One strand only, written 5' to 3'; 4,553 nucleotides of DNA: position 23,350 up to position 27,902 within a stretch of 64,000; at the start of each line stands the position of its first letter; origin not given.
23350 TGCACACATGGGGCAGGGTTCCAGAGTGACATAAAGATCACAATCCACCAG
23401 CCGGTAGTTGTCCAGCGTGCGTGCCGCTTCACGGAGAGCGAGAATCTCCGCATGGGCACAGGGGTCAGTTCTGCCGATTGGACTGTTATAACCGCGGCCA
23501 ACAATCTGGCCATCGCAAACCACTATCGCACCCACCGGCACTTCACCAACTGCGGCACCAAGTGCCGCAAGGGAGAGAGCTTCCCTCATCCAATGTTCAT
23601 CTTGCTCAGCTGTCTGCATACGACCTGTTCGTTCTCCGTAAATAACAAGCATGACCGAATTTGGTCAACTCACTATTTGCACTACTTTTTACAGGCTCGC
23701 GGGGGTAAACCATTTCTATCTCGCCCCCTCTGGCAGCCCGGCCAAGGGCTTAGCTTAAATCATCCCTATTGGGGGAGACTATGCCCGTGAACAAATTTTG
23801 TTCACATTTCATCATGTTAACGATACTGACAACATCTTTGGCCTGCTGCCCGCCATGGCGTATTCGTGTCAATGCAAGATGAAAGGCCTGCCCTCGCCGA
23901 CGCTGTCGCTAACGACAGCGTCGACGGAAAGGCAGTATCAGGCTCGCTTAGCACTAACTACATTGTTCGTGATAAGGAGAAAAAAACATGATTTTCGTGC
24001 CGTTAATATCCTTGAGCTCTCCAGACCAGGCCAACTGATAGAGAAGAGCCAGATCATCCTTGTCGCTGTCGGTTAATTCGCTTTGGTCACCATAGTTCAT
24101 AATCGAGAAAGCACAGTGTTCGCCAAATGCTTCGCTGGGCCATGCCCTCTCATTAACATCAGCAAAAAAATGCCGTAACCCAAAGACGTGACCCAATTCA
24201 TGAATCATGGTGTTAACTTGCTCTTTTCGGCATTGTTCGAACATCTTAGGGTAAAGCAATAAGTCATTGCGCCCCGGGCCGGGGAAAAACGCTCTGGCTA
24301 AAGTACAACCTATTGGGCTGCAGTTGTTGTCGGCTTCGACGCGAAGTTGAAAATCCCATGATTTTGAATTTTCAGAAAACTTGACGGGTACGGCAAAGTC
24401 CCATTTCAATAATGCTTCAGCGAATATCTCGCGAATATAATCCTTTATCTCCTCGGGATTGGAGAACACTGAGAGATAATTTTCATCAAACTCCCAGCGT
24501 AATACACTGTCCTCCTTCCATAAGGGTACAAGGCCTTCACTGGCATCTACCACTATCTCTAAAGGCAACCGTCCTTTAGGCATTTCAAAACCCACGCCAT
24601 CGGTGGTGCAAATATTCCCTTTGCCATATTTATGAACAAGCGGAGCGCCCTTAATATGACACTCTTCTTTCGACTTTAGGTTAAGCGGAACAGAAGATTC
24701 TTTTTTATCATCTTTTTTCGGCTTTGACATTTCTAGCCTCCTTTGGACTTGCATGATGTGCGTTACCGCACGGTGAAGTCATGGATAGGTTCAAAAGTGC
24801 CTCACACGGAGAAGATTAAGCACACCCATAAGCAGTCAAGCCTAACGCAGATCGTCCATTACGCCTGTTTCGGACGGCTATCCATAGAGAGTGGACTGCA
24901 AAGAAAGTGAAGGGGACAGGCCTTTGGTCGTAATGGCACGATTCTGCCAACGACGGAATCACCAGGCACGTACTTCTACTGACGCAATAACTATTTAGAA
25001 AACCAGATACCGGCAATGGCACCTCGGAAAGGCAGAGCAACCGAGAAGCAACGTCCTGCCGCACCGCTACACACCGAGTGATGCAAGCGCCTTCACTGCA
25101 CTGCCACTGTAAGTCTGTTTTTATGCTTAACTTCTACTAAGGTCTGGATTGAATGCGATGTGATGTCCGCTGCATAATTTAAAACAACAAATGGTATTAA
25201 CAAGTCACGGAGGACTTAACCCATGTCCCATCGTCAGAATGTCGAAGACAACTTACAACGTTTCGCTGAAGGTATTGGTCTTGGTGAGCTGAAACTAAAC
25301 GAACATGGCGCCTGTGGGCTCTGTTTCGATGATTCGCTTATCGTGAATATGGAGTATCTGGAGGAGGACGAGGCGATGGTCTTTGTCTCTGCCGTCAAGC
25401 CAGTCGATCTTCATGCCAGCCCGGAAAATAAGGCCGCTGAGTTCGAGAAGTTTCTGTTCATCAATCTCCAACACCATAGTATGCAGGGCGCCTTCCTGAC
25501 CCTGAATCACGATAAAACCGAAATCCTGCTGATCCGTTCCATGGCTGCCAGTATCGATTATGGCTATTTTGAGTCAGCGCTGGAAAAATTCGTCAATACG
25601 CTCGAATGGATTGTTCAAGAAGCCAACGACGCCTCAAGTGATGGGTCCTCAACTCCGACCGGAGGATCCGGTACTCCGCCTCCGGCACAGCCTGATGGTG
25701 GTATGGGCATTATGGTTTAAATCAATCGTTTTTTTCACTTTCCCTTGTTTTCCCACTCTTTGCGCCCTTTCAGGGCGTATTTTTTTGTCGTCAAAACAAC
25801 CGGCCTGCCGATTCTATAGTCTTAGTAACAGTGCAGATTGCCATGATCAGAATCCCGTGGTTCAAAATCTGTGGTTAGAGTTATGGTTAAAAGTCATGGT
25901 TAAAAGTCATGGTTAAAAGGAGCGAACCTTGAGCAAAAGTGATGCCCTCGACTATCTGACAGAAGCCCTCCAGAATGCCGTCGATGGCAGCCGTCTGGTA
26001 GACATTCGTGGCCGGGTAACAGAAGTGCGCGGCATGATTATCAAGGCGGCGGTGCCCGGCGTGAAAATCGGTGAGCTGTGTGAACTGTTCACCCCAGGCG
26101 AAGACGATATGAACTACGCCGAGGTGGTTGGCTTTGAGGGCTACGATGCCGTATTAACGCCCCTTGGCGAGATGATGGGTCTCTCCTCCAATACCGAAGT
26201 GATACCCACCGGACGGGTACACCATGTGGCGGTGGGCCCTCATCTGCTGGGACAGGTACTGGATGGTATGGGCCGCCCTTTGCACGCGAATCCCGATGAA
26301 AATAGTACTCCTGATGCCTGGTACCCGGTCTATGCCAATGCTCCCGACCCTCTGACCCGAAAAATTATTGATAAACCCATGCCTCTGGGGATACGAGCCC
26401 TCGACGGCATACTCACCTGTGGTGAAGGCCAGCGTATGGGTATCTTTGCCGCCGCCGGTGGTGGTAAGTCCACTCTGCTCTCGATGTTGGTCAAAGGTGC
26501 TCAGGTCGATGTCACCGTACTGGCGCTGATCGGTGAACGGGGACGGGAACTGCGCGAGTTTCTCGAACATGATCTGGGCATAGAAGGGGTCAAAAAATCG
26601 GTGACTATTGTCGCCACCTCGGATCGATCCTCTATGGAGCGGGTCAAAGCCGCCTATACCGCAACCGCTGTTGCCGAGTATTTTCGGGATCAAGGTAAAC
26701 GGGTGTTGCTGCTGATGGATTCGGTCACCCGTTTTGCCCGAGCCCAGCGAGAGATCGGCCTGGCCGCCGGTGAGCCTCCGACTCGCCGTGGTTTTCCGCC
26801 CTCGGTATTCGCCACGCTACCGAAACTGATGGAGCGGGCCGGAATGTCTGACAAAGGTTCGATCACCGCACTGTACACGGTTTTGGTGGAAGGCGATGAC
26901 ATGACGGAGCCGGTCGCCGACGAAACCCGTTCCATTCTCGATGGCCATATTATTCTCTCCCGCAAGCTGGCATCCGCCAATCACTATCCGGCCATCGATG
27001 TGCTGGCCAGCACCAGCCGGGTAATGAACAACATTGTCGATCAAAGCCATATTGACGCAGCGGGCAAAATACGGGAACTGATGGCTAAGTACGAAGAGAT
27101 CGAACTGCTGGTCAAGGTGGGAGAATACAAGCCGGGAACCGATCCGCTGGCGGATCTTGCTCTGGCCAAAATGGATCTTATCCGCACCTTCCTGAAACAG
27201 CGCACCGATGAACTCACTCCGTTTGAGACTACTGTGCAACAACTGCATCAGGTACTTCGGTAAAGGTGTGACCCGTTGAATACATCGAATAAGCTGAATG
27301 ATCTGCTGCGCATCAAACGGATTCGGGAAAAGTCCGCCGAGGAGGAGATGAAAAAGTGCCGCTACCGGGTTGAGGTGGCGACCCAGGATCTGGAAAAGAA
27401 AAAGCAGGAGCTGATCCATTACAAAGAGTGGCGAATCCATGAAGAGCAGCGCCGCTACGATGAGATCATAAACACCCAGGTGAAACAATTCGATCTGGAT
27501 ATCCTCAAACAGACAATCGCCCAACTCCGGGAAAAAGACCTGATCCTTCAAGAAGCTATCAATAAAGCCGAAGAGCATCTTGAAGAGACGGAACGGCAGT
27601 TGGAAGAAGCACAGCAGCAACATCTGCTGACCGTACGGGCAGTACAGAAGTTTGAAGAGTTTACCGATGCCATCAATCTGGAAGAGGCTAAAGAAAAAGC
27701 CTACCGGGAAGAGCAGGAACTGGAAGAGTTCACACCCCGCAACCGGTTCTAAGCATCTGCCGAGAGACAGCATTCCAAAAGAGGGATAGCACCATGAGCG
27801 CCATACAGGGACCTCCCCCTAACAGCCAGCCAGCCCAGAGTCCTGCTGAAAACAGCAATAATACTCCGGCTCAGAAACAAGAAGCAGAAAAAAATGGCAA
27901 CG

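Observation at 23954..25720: Metzincin-like protease divergently paired with a T3SS class-I chaperone: candidate effector-chaperone module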

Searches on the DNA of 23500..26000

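Call 63: search_rna_families(source=window, start=23500, end=26000, threshold=evalue, max_evalue=1)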
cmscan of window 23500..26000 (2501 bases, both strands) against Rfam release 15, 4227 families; matches with E-value up to 1: 0.
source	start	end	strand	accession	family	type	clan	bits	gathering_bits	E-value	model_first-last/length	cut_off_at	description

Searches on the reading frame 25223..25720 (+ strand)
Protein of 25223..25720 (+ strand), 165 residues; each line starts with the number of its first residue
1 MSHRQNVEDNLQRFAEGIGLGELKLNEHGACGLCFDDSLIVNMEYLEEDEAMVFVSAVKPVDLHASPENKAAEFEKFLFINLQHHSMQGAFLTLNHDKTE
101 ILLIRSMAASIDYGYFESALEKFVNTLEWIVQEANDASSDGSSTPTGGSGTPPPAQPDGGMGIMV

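Call 3: search_protein_families(library=pfam, proteins=[window:25223-25720:+], max_evalue=0.1)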
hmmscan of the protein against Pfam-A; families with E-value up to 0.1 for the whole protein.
window:25223-25720:+ (165 aa): 2 families
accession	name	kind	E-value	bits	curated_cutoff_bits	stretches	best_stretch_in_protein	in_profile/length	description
PF05932.18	CesT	-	1.9e-12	47.8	22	1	10-128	2-116/119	Tir chaperone protein (CesT) family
PF02582.19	DUF155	-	0.017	15.7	27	1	48-133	16-106/174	RMND1/Sif2-Sif3/Mrx10, DUF155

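Call 4: search_protein_families(library=ncbifam, proteins=[window:25223-25720:+], max_evalue=0.1)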
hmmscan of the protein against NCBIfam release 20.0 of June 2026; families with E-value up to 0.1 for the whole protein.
window:25223-25720:+ (165 aa): 1 family
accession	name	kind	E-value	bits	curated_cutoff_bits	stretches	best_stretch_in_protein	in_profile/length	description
NF011857.0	PRK15329.1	equivalog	3.1e-06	27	99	1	8-136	5-127/138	chaperone SicP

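Call 19: find_homologous_proteins(query=window:25223-25720:+, max_evalue=0.001)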
Query window:25223-25720:+ (165 aa): 78 proteins with E <= 0.001 among 123 candidates.
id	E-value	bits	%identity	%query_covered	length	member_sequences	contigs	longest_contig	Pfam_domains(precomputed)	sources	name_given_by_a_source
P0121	2.9e-105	367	100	100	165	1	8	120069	PF05932.20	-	-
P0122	3.1e-84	299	81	100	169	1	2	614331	PF05932.20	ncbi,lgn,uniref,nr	ncbi:type III secretion system chaperone [Parendozoicomonas haliclonae]|uniref:Tir chaperone protein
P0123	8.1e-84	297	81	100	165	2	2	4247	PF05932.20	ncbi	-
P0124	5.0e-82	292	81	100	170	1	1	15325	PF05932.20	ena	-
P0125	1.5e-80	287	77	100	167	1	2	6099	PF05932.20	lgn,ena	-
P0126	8.1e-80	284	79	100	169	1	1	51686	PF05932.20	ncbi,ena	-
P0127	1.9e-79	283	74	100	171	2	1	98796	PF05932.20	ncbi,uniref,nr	ncbi:type III secretion system chaperone [Parendozoicomonas sp. Alg238-R29]|uniref:type III secretio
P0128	1.4e-78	280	76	100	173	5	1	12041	PF05932.20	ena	-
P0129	4.2e-77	276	76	100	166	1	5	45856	PF05932.20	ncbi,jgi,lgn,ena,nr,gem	ncbi:MAG: type III secretion system chaperone [Kistimonas sp.]|nr:type III secretion system chaperon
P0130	8.7e-77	274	76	100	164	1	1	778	PF05932.20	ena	-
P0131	2.2e-75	270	74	100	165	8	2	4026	PF05932.20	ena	-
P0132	2.5e-75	270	73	100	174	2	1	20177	PF05932.20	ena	-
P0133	5.4e-69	249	67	100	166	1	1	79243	PF05932.20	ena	-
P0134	9.8e-69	248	68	100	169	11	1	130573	PF05932.20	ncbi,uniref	ncbi:hypothetical protein GCM10023116_51150 [Kistimonas scapharcae]|uniref:Uncharacterized protein n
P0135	3.9e-68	246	69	100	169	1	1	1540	PF05932.20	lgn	-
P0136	1.8e-67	244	69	100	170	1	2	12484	PF05932.20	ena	-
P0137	1.4e-66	241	76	81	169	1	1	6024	PF05932.20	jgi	-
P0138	1.6e-66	241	65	100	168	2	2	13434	PF05932.20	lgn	-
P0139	2.8e-66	240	67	100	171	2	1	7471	PF05932.20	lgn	-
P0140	2.8e-66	240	70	95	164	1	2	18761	PF05932.20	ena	-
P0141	6.2e-66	239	67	100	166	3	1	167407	PF05932.20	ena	-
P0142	7.0e-66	239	71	88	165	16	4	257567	PF05932.20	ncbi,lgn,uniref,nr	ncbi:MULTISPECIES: type III secretion system chaperone [unclassified Endozoicomonas]|uniref:type III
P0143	9.2e-66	239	72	92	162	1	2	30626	PF05932.20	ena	-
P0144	1.2e-65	238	68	100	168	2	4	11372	PF05932.20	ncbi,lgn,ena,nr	ncbi:MAG: type III secretion system chaperone [Endozoicomonadaceae bacterium]|nr:type III secretion 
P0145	3.1e-65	237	72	92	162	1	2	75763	PF05932.20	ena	-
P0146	4.2e-65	237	72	89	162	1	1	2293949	PF05932.20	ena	-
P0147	9.5e-65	235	66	100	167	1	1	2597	PF05932.20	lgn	-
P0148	1.4e-64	235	63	100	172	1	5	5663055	PF05932.20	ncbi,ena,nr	ncbi:MAG: type III secretion system chaperone [Endozoicomonadaceae bacterium]|nr:type III secretion 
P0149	1.4e-64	235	71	92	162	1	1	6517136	PF05932.20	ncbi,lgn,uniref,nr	ncbi:type III secretion system chaperone [Endozoicomonas euniceicola]|uniref:Type III secretion syst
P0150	1.7e-64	235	71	90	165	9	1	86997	PF05932.20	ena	-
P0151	1.9e-64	234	70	92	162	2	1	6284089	PF05932.20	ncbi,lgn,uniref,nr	ncbi:type III secretion system chaperone [Endozoicomonas gorgoniicola]|uniref:Type III secretion sys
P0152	2.4e-64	234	71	92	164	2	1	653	PF05932.20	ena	-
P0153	2.7e-64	234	68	94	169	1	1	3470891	PF05932.20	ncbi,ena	-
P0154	4.7e-64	233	67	100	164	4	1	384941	PF05932.20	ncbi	ncbi:type III secretion system chaperone [Spongorhabdus nitratireducens]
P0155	8.5e-64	232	65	100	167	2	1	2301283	PF05932.20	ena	-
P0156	9.9e-64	232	70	90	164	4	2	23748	PF05932.20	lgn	-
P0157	1.3e-63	232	73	85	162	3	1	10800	PF05932.20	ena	-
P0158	1.4e-63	232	67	100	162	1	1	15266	PF05932.20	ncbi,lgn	ncbi:MAG: type III secretion system chaperone [Endozoicomonas sp.]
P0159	3.1e-63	230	67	100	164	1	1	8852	PF05932.20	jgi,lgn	-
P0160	4.4e-63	230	65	100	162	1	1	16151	PF05932.20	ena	-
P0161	4.8e-63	230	74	83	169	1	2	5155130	PF05932.20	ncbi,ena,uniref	ncbi:type III secretion system chaperone [Endozoicomonas sp. Mp262]|uniref:type III secretion system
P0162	5.6e-63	230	67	100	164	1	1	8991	PF05932.20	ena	-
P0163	1.0e-62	229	70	90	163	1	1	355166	PF05932.20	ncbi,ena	-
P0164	1.1e-62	229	63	100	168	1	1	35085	PF05932.20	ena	-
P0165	1.3e-62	228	69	93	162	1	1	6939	PF05932.20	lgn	-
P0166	1.5e-62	228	67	100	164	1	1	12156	PF05932.20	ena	-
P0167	5.0e-62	227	67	95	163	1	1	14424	PF05932.20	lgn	-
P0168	9.2e-62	226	72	85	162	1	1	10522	PF05932.20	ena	-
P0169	2.0e-61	225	69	95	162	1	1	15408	PF05932.20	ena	-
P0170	4.6e-61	223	71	85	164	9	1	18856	PF05932.20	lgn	-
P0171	5.5e-61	223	66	100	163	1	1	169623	PF05932.20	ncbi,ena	-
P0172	2.3e-60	221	66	100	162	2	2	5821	PF05932.20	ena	-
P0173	4.5e-60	220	69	86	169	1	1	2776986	PF05932.20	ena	-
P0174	5.2e-60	220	64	100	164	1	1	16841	PF05932.20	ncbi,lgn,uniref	ncbi:hypothetical protein CI610_01585 [invertebrate metagenome]|uniref:Uncharacterized protein n=1 T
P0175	6.6e-60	220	68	88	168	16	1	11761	PF05932.20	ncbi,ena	-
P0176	7.5e-60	219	63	100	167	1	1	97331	PF05932.20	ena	-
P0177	1.0e-59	219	64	100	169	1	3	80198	PF05932.20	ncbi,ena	-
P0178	1.6e-59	218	64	100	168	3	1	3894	PF05932.20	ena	-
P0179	5.3e-59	217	67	90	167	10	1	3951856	PF05932.20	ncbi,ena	-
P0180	7.7e-59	216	61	100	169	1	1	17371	PF05932.20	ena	-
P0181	4.1e-58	214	60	100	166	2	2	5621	PF05932.20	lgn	-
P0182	2.8e-57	211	61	100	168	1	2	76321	PF05932.20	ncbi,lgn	-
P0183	4.8e-57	210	63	95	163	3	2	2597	PF05932.20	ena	-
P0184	1.5e-56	209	61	100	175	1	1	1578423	PF05932.20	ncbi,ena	-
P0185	2.6e-56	208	62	100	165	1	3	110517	PF05932.20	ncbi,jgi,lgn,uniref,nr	ncbi:MAG: type III secretion system chaperone [Candidatus Endonucleobacter bathymodioli]|uniref:Type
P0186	8.0e-56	206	60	100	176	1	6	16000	PF05932.20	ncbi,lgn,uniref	ncbi:type III secretion system chaperone [Candidatus Sororendozoicomonas aggregata]|uniref:type III 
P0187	8.7e-56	206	69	81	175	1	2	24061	PF05932.20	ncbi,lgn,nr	ncbi:MAG: type III secretion system chaperone [Endozoicomonadaceae bacterium]|nr:type III secretion 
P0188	2.7e-55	205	65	87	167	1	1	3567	PF05932.20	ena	-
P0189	6.1e-54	200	59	100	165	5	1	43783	PF05932.20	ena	-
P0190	8.2e-54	200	57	100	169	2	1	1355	PF05932.20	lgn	-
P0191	1.6e-52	196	57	100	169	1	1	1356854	PF05932.20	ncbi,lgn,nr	ncbi:MAG: type III secretion system chaperone [Candidatus Endonucleobacter sp. (ex Gigantidas childr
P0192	2.6e-50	188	54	100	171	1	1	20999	PF05932.20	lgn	-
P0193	3.9e-50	188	51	100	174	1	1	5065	PF05932.20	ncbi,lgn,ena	-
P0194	1.2e-48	183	55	100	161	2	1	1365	PF05932.20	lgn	-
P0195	1.2e-48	183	54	98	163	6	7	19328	PF05932.20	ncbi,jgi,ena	jgi:hypothetical protein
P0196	1.4e-47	180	62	85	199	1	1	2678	PF05932.20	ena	-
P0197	5.6e-38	148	73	56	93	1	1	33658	PF05932.20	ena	-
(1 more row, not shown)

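Call 21: find_related_loci(query=A2, collection=genome_contigs, flank=10000)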
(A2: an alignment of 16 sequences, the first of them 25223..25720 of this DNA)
Query A2 (165 aa) in genome_contigs; peptide patterns used: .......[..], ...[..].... (x = any residue, [..] = any of these).
86 stretches matched a pattern; 52 encode a relative of the query (tblastn E <= 1e-3); 51 distinct loci.
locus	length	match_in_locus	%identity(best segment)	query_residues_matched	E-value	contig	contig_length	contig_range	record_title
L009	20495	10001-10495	82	1-165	8e-92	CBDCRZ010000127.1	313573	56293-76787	MAG: Sansalvadorimonas sp. isolate b305b66b-9b52-44f6-b603-abdbb932d1d5 genome assembly, contig: contig_127, whole genom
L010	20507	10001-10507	81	1-165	6e-91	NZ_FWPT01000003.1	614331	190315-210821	Parendozoicomonas haliclonae isolate S-B4-1U, whole genome shotgun sequence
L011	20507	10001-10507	79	1-165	2e-86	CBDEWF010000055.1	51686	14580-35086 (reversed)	MAG: Sansalvadorimonas sp. isolate 9d89fed5-6216-4533-ab64-9450736d0a71 genome assembly, contig: contig_55, whole genome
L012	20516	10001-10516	78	1-165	6e-85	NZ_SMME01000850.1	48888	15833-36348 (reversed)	Sansalvadorimonas verongulae strain RKSG058 Contig_3012, whole genome shotgun sequence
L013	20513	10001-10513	74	1-165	2e-84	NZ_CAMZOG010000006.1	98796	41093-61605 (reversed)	Parendozoicomonas sp. Alg238-R29 NODE_6_length_98796_cov_183.101, whole genome shotgun sequence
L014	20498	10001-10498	76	1-165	3e-79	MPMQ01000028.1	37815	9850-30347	MAG: Kistimonas sp. bin40 NODE_1736_length_37815_cov_14.9185_ID_3471, whole genome shotgun sequence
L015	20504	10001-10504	70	1-165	5e-76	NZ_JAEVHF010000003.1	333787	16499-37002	Kistimonas asteriae strain KMD 001 NODE_3_length_333787_cov_36.0711, whole genome shotgun sequence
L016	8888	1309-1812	70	1-165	1e-75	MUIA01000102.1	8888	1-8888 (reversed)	MAG: Oceanospirillales bacterium LUC14_002_19_P2 _373, whole genome shotgun sequence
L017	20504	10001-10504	70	1-165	1e-75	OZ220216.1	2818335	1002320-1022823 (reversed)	MAG: uncultured Kistimonas sp. isolate e62b7baa-360e-4d83-a82e-00d00317f5d4 genome assembly, chromosome: 19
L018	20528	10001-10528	72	1-165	9e-75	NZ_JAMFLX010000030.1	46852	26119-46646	Parendozoicomonas callyspongiae strain 2012CJ34-2 30, whole genome shotgun sequence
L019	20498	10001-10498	69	1-165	9e-73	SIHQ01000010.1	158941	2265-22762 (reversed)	Oceanospirillales bacterium strain Hp36 NODE_10_length_158941_cov_38.41_ID_13594, whole genome shotgun sequence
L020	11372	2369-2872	68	1-165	2e-72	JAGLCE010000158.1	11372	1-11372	MAG: Endozoicomonadaceae bacterium isolate SW_3_10 ROV166.bin.10.fa_158, whole genome shotgun sequence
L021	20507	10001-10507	68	1-165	3e-71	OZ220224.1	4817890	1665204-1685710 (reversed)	MAG: uncultured Kistimonas sp. isolate 85cdd03d-db34-4338-bc11-e7a22193d3ac genome assembly, chromosome: 1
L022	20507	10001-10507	68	1-165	7e-71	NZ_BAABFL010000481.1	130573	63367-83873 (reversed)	Kistimonas scapharcae strain JCM 17805 sequence481, whole genome shotgun sequence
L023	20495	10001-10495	66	1-165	2e-70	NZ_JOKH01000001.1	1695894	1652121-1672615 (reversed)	Endozoicomonas numazuensis strain DSM 25634 scaffold00001, whole genome shotgun sequence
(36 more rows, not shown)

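Call 29: search_solved_structures(query=A2, max_evalue=1, show_alignments=1)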
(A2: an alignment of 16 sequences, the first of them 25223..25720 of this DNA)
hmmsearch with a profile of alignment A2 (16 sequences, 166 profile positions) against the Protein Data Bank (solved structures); distinct sequences matched with E-value up to 1: 6.
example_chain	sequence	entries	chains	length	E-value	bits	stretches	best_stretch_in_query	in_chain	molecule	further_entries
3kxy_A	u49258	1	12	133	7.5e-05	25.7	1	3-119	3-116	Exoenzyme S synthesis protein C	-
1k3e_A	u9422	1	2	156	0.0025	20.8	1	9-100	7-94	CesT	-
5z38_A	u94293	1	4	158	0.0032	20.4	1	9-54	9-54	CesT protein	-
5wez_A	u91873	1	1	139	0.004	20.1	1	10-54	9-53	Tir chaperone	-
1ttw_A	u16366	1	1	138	0.46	13.4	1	11-56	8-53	secretion chaperone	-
4gf3_A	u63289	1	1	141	0.48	13.3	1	11-56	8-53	Putative yopH targeting protein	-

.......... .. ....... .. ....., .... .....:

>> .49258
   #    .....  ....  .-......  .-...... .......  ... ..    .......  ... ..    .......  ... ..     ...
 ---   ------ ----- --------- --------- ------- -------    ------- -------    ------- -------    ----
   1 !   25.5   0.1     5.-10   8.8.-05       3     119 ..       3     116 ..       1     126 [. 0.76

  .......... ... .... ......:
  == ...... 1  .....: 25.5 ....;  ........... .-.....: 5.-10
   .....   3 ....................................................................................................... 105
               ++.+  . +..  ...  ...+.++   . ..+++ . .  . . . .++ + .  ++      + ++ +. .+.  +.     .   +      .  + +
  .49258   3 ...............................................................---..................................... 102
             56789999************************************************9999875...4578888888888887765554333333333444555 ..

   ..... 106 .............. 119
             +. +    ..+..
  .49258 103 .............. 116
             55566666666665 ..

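Call 40: search_protein_families(library=padloc, proteins=[window:25223-25720:+], max_evalue=0.01)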
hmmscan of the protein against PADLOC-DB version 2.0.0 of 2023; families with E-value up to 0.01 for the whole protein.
window:25223-25720:+ (165 aa): 0 families

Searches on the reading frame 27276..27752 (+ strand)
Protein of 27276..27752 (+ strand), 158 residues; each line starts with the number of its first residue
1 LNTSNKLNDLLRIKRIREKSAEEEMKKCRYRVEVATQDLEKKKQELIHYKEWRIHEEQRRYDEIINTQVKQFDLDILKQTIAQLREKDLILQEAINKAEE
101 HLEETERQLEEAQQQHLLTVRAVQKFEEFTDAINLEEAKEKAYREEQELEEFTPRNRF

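Call 3: search_protein_families(library=pfam, proteins=[window:27276-27752:+], max_evalue=0.1)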
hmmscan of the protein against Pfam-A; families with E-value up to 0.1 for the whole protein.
window:27276-27752:+ (158 aa): 1 family
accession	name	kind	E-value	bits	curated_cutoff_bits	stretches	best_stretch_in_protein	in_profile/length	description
PF07321.17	YscO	-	6.4e-27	94.8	28.8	1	8-153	2-147/149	Type III secretion protein YscO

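Call 4: search_protein_families(library=ncbifam, proteins=[window:27276-27752:+], max_evalue=0.1)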
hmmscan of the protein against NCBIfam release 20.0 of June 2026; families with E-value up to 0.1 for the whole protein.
window:27276-27752:+ (158 aa): 3 families
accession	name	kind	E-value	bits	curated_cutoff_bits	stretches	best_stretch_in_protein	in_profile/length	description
TIGR02081.1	metW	equivalog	0.064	12.8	189.5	1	33-96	36-100/194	methionine biosynthesis protein MetW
NF000936.0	PRK00092.4-1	equivalog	0.065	13.5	205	0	27-95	65-123/142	ribosome maturation factor RimP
TIGR02473.1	flagell_FliJ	equivalog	0.077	13.4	50.45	0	91-153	73-135/141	flagellar export protein FliJ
